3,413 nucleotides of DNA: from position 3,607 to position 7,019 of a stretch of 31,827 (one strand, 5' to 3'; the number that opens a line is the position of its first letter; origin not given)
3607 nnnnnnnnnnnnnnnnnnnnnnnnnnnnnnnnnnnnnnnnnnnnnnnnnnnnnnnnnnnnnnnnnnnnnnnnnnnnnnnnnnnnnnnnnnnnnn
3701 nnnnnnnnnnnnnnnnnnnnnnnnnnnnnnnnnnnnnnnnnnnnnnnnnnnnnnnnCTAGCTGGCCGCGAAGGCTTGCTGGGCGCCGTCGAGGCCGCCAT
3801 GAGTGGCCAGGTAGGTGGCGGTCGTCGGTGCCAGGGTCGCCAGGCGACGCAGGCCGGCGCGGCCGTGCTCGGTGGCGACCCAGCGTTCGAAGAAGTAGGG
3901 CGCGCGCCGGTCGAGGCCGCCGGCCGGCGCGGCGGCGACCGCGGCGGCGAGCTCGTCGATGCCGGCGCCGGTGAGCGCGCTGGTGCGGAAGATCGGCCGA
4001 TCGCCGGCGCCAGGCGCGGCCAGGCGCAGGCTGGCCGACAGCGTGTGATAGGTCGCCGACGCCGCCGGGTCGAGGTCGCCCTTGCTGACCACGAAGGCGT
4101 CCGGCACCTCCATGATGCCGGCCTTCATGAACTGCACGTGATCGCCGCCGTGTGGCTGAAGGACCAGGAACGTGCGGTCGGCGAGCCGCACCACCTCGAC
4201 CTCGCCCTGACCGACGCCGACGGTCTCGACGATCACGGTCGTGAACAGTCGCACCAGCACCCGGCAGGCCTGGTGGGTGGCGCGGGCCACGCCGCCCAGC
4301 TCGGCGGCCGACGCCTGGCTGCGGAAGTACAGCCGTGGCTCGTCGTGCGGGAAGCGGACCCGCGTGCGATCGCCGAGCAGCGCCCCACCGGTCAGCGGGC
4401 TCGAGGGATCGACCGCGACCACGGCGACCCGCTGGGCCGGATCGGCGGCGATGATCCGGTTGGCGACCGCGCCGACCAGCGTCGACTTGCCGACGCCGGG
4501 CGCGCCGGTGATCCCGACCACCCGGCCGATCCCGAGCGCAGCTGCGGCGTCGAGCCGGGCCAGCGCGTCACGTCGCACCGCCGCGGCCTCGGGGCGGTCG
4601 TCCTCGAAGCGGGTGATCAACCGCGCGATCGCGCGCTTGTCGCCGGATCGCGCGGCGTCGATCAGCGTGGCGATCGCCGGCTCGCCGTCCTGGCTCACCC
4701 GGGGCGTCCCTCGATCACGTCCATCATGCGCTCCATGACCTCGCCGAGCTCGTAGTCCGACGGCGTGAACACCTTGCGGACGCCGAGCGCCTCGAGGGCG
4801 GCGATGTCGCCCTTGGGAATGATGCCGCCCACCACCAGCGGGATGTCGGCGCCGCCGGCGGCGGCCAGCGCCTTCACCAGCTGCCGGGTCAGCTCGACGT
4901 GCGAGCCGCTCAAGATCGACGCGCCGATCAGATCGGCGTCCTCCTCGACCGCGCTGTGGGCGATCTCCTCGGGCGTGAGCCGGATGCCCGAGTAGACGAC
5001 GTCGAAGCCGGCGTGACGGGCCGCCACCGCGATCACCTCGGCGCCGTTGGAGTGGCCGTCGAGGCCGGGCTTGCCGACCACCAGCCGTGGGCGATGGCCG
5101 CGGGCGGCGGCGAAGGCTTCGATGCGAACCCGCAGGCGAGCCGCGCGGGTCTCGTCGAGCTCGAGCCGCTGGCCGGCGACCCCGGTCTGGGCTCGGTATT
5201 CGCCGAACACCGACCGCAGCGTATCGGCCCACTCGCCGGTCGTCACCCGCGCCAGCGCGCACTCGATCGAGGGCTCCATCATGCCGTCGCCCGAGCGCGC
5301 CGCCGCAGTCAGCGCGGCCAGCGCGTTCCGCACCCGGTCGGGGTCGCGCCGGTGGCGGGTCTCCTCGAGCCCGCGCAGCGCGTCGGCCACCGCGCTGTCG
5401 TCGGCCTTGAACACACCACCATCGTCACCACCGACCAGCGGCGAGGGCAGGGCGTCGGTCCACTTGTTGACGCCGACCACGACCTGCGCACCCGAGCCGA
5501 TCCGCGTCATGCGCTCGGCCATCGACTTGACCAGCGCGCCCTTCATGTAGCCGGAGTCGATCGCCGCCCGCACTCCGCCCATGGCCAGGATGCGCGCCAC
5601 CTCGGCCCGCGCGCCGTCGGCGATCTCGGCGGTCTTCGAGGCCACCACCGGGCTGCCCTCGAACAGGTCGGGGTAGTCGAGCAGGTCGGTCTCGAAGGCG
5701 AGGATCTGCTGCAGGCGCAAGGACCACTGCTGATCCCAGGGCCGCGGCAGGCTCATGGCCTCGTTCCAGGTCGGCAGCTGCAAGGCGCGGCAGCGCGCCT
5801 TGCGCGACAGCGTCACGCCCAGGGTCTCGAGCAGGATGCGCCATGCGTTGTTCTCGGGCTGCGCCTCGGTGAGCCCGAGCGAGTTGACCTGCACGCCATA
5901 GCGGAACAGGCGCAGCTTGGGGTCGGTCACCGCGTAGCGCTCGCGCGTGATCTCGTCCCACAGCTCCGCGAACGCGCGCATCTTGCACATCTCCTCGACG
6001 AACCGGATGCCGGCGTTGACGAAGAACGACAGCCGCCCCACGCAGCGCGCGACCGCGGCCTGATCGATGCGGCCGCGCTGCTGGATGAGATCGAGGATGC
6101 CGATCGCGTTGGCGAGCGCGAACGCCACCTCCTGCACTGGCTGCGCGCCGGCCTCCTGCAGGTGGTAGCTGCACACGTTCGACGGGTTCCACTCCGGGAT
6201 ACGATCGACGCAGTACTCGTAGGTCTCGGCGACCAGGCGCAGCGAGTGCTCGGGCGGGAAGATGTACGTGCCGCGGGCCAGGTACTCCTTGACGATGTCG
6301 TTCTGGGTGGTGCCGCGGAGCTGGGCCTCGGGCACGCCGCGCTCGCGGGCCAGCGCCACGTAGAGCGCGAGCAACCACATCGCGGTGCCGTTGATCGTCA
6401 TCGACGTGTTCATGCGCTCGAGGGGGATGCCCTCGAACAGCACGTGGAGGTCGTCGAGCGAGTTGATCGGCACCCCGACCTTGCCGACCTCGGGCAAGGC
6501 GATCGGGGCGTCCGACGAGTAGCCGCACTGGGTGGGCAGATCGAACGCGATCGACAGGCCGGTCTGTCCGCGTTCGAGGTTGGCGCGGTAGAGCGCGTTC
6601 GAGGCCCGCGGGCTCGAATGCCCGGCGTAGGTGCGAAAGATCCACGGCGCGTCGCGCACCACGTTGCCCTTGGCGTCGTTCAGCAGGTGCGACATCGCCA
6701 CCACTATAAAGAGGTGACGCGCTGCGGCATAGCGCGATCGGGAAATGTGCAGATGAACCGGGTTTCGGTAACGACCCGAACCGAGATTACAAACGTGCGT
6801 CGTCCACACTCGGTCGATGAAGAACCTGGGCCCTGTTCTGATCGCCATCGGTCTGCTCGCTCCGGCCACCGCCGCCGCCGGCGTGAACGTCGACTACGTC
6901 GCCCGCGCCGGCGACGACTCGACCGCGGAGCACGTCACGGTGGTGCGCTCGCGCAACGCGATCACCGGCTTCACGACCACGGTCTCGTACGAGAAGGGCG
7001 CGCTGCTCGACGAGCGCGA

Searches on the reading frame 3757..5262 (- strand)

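Call 13: search_protein_families(library=pfam, proteins=[window:3757-5262:-], max_evalue=0.001)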
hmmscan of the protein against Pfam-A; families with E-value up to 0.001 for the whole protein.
window:3757-5262:- (501 aa): 2 families
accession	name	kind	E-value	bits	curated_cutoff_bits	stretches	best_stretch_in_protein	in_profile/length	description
PF03308.22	MeaB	-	4.8e-59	200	23.1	1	212-443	1-232/273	Methylmalonyl Co-A mutase-associated GTPase MeaB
PF13191.12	AAA_16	-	5.7e-05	24.1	32.6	1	232-273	7-51/167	AAA ATPase domain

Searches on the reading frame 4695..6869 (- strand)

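Call 13: search_protein_families(library=pfam, proteins=[window:4695-6869:-], max_evalue=0.001)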
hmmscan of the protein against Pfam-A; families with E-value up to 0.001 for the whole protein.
window:4695-6869:- (724 aa): 2 families
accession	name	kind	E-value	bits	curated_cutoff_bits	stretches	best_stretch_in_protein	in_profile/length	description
PF01642.28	MM_CoA_mutase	-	2.3e-119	399.7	22.1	1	70-556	41-512/512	Methylmalonyl-CoA mutase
PF02310.24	B12-binding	-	4.7e-20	72.1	32.1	1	595-701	2-110/121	B12 binding domain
